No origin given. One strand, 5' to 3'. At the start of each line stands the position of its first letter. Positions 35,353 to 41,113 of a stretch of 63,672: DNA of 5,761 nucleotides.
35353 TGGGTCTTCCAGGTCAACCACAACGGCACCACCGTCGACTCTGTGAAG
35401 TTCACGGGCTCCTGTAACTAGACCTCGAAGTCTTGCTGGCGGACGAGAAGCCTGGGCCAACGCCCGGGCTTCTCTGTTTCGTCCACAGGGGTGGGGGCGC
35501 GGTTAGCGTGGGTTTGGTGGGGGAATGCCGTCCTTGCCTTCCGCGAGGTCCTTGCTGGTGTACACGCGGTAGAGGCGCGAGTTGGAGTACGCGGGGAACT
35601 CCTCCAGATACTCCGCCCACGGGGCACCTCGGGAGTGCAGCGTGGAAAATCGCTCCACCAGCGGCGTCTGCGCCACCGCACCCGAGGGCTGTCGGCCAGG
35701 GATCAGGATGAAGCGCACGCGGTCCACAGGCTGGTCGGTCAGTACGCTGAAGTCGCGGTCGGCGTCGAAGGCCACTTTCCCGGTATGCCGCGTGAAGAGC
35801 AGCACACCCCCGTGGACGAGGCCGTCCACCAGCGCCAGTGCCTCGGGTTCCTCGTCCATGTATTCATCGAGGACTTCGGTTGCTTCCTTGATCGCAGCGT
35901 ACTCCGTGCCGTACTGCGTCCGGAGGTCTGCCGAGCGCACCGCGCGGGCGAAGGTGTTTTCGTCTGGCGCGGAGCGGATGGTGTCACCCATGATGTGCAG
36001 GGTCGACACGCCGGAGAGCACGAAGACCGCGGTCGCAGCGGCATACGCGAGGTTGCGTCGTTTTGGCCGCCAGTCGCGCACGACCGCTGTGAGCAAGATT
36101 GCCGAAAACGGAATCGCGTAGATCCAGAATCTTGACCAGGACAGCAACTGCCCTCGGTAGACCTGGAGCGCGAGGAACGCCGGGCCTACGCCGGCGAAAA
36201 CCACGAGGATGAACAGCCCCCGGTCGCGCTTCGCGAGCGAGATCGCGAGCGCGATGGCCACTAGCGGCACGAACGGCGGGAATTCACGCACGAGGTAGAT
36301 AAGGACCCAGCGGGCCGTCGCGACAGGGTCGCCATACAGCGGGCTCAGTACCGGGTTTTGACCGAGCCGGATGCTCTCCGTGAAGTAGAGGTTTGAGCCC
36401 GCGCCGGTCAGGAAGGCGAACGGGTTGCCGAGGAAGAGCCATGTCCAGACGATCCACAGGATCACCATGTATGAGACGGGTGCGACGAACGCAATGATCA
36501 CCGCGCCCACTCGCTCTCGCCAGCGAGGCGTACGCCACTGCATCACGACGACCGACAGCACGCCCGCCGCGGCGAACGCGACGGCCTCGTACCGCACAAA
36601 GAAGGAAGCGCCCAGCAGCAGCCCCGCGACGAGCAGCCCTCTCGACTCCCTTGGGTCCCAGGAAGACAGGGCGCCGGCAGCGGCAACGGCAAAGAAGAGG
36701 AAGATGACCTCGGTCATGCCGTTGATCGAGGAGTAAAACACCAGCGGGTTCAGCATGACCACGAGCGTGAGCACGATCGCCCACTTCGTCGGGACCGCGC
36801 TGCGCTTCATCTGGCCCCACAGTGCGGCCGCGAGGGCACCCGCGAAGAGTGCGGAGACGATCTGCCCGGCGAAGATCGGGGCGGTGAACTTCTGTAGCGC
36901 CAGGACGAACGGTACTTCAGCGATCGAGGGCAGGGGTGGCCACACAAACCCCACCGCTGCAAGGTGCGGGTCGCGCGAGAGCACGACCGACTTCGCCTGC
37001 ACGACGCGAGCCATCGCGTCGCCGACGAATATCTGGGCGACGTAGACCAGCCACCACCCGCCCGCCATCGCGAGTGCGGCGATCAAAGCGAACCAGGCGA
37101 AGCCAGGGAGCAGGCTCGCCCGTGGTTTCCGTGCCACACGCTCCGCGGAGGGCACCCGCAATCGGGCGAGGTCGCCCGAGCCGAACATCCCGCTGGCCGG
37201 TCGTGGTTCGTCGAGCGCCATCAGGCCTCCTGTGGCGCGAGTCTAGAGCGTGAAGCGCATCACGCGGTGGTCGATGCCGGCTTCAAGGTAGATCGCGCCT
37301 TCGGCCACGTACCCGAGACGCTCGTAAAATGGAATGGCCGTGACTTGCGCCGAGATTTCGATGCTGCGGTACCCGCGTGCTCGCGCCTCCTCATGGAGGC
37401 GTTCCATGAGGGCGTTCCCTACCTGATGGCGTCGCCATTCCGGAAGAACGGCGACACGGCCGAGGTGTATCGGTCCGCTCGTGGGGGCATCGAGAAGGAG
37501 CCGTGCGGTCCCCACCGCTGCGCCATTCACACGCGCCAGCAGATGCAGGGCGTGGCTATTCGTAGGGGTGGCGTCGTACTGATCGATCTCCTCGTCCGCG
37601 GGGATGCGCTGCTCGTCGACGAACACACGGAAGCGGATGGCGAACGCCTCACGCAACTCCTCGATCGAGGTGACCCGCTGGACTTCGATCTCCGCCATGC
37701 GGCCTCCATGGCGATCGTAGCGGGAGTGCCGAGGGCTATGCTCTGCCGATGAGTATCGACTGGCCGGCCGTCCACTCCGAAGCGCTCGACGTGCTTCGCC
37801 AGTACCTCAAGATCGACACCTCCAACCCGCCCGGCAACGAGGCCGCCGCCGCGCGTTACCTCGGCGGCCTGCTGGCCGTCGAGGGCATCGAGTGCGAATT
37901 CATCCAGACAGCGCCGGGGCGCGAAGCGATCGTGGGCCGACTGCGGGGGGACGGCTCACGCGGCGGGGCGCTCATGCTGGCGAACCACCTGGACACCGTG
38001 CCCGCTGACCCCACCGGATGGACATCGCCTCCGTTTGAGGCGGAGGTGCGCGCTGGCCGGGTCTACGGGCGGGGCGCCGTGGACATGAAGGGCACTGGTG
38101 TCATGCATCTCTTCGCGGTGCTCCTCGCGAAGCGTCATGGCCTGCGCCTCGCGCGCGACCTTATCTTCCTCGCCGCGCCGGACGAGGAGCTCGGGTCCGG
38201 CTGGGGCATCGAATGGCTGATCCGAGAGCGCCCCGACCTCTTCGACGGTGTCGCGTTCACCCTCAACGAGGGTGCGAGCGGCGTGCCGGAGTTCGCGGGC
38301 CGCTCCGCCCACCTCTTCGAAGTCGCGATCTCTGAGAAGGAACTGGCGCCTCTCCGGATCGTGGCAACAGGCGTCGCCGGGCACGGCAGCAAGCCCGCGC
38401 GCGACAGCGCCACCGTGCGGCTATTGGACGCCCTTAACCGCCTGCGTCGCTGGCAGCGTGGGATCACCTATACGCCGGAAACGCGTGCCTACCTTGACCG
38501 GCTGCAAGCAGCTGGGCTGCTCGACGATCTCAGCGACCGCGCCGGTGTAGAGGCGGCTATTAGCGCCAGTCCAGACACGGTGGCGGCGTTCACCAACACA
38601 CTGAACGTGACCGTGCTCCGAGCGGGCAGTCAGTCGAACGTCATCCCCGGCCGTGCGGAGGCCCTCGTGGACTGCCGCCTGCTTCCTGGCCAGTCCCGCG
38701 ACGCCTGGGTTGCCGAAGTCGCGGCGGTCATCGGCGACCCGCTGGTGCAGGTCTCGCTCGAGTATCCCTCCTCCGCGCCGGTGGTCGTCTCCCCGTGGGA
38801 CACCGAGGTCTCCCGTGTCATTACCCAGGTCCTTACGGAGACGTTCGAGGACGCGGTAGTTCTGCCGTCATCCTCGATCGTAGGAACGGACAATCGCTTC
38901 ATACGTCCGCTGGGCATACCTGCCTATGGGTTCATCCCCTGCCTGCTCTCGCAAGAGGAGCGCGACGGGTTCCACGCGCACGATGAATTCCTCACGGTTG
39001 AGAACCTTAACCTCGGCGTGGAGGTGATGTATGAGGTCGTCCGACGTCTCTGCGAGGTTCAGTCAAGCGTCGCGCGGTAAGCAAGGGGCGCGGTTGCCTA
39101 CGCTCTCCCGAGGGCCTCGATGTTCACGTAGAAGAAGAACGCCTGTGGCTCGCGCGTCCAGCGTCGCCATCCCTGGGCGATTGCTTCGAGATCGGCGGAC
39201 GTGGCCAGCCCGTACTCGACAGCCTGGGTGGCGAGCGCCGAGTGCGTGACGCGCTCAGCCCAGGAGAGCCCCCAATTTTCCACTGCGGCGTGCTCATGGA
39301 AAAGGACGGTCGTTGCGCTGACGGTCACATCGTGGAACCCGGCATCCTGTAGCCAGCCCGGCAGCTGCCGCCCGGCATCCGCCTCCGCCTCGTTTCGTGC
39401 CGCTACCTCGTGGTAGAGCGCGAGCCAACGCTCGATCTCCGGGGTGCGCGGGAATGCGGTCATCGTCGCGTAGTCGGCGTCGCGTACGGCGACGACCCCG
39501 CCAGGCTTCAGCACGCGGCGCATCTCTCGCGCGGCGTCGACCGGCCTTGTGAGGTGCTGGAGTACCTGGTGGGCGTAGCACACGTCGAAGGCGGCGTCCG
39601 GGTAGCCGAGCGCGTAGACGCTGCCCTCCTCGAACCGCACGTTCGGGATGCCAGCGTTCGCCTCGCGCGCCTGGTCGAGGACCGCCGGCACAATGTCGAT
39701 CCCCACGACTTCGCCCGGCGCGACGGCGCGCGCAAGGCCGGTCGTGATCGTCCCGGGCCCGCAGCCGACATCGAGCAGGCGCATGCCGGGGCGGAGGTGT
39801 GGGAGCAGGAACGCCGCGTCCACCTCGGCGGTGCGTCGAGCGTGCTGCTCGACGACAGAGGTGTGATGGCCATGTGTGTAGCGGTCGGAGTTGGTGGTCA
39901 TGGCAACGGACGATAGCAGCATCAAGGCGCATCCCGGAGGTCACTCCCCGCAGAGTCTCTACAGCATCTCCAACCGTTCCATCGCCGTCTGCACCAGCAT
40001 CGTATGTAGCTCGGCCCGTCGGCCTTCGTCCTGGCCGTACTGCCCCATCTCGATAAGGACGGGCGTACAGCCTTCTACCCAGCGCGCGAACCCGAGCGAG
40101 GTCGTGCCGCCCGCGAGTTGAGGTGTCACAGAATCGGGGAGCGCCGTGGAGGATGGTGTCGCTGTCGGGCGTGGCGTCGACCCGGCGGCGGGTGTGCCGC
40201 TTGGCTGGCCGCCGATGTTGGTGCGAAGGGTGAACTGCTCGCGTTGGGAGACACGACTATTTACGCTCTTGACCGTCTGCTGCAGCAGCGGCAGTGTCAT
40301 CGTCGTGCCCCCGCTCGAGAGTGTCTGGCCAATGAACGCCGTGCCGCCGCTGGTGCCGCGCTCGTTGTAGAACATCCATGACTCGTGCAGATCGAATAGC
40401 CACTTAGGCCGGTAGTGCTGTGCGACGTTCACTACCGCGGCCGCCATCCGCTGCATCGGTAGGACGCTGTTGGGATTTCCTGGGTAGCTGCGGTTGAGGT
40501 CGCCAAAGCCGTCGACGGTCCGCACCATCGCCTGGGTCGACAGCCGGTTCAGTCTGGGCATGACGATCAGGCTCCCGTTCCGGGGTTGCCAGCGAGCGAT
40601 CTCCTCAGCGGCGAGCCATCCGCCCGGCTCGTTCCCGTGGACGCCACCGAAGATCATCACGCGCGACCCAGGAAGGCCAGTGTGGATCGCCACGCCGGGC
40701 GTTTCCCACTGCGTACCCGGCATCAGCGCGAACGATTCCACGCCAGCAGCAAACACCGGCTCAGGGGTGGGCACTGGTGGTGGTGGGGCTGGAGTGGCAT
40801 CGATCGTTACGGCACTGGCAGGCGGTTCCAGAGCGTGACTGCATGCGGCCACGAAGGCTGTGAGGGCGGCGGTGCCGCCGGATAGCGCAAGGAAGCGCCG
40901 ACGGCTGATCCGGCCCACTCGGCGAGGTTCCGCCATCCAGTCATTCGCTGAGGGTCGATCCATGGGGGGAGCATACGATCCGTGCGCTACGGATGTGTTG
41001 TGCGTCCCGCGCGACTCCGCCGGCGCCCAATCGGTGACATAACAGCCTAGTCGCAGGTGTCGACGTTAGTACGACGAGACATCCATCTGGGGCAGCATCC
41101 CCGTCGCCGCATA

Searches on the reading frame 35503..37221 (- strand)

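Call 35: search_protein_families(library=pfam, proteins=[window:35503-37221:-], max_evalue=0.001)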
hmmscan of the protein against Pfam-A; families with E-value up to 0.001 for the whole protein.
window:35503-37221:- (572 aa): 1 family
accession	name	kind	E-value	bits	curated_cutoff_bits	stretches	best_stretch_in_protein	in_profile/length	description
PF13231.12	PMT_2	-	0.00055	20.6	26.1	1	114-256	19-160/160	Dolichyl-phosphate-mannose-protein mannosyltransferase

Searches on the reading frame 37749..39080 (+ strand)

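Call 35: search_protein_families(library=pfam, proteins=[window:37749-39080:+], max_evalue=0.001)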
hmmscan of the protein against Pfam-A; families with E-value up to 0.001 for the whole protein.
window:37749-39080:+ (443 aa): 3 families
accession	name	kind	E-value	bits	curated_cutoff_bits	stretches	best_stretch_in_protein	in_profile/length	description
PF01546.33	Peptidase_M20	-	1e-33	117.4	24.6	1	76-432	1-205/206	Peptidase family M20/M25/M40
PF07687.19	M20_dimer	-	7.3e-15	55.3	21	1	195-333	2-104/107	Peptidase dimerisation domain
PF04389.22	Peptidase_M28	-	0.00016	21.9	21.3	1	61-149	2-69/193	Peptidase family M28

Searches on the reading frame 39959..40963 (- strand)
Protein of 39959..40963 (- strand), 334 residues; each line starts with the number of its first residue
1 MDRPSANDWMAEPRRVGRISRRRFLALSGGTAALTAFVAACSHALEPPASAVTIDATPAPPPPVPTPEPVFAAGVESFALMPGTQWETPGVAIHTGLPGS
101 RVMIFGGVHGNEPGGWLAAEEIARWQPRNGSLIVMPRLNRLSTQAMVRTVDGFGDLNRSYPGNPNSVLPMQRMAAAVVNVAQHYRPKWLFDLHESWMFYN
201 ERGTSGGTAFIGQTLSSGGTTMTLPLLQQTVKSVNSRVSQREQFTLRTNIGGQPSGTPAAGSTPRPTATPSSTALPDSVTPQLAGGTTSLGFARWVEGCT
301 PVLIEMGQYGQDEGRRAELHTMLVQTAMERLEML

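Call 35: search_protein_families(library=pfam, proteins=[window:39959-40963:-], max_evalue=0.001)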
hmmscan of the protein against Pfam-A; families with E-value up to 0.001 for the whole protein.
window:39959-40963:- (334 aa): 1 family
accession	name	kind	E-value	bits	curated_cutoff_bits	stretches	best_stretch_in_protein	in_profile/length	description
PF24827.1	AstE_AspA_cat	-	6.4e-11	42.6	25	1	98-194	1-105/192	Succinylglutamate desuccinylase/Aspartoacylase catalytic domain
